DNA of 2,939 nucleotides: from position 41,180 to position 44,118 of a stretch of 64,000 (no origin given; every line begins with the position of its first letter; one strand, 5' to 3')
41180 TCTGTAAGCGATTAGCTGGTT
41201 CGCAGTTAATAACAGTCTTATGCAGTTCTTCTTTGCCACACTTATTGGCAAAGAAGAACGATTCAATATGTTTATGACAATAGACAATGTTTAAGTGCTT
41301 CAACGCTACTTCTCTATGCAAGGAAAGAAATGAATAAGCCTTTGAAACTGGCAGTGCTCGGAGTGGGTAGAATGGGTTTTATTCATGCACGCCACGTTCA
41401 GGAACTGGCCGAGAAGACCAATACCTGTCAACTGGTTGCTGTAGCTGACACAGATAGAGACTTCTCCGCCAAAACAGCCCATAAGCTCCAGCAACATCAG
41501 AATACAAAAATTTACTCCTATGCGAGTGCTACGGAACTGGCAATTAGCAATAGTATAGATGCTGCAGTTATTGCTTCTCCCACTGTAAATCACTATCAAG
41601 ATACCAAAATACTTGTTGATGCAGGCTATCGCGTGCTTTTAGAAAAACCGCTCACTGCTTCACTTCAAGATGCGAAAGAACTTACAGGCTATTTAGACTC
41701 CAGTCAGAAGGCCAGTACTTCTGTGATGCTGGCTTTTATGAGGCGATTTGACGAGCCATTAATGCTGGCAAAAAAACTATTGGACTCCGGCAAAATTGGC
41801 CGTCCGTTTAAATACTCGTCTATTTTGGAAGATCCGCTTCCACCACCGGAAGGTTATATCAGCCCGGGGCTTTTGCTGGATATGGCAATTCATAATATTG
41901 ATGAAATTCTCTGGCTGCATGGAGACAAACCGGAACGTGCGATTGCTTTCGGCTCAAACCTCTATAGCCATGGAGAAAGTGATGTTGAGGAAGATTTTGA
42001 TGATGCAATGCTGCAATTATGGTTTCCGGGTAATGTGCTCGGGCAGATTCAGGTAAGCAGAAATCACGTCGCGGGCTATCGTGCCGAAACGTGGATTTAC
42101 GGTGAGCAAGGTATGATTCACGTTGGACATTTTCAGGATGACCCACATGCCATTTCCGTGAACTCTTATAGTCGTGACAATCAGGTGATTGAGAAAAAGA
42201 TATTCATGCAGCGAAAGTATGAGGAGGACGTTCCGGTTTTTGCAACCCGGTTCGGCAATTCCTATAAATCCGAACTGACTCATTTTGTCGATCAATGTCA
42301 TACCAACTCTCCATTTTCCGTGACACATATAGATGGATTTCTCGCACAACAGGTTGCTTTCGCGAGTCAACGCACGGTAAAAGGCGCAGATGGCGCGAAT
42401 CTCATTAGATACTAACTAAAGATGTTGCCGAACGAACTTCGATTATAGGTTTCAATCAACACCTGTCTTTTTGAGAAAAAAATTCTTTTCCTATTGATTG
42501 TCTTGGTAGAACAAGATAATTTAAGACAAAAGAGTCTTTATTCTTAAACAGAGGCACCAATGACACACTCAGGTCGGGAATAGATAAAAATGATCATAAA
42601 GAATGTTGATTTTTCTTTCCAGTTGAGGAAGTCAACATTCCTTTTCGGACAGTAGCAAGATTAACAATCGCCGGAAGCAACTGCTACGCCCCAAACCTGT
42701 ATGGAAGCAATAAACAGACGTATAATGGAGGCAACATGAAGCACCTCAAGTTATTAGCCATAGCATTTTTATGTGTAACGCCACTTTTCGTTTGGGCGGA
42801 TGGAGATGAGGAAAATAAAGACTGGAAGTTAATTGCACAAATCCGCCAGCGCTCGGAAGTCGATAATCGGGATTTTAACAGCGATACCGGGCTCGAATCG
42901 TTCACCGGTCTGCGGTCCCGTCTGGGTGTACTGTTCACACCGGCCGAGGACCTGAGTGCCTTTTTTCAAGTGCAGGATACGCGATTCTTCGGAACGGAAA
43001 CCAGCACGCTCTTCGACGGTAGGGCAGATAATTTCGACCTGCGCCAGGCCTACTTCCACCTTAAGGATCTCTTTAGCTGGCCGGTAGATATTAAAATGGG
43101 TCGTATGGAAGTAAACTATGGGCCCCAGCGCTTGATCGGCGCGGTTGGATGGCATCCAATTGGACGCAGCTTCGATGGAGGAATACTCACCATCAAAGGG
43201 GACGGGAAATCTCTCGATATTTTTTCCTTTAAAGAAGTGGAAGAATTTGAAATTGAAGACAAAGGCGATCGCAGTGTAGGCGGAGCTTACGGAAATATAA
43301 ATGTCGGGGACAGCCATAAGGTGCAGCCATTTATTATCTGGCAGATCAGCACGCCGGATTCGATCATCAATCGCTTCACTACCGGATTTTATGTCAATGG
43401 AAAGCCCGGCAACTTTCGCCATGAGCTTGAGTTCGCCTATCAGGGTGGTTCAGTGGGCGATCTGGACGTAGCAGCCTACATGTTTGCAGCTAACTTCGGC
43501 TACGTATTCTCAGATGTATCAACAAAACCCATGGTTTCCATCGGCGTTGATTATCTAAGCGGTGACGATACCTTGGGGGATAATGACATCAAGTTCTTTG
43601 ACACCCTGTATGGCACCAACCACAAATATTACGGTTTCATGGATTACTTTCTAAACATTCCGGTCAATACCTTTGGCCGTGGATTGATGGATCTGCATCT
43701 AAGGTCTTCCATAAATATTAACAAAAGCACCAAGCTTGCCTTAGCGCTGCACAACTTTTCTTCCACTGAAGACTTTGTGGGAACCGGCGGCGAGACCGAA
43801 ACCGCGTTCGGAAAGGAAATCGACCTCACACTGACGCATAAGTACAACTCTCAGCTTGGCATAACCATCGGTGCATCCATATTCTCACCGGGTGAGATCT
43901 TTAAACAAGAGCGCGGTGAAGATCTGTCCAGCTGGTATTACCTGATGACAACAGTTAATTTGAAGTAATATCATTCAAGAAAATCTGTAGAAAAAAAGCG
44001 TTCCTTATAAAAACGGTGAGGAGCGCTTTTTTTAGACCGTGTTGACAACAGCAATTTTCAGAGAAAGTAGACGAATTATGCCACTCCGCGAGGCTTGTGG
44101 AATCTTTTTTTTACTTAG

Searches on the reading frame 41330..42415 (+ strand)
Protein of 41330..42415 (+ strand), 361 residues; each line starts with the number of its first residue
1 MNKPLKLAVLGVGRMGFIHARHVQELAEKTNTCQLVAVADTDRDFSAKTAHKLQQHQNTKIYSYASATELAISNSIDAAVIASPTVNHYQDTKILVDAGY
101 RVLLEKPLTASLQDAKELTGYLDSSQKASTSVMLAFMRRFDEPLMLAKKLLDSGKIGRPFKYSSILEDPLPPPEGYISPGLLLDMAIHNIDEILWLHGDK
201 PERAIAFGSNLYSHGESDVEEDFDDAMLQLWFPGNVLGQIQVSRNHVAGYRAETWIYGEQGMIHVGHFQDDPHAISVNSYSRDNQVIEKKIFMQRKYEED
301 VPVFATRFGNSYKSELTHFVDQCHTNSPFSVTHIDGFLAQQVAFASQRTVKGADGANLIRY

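Call 29: search_protein_families(library=pfam, proteins=[window:41330-42415:+], max_evalue=0.00001)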
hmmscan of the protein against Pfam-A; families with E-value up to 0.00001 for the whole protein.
window:41330-42415:+ (361 aa): 3 families
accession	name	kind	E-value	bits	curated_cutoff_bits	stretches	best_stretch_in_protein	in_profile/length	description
PF22725.1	GFO_IDH_MocA_C3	-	2e-20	73.4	27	1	147-263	4-123/124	GFO/IDH/MocA C-terminal domain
PF01408.29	GFO_IDH_MocA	-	1.7e-17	64.6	24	1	6-127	2-114/120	Oxidoreductase family, NAD-binding Rossmann fold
PF02894.22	GFO_IDH_MocA_C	-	5.3e-14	53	22.9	1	148-346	1-206/218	Oxidoreductase family, C-terminal alpha/beta domain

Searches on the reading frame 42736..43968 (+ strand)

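Call 29: search_protein_families(library=pfam, proteins=[window:42736-43968:+], max_evalue=0.00001)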
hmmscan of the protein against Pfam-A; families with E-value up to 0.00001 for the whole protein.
window:42736-43968:+ (410 aa): 1 family
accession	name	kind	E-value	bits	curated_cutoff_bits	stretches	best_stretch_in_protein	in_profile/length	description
PF13372.12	Alginate_exp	-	4.9e-37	128.1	25.2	1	34-396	7-388/395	Alginate export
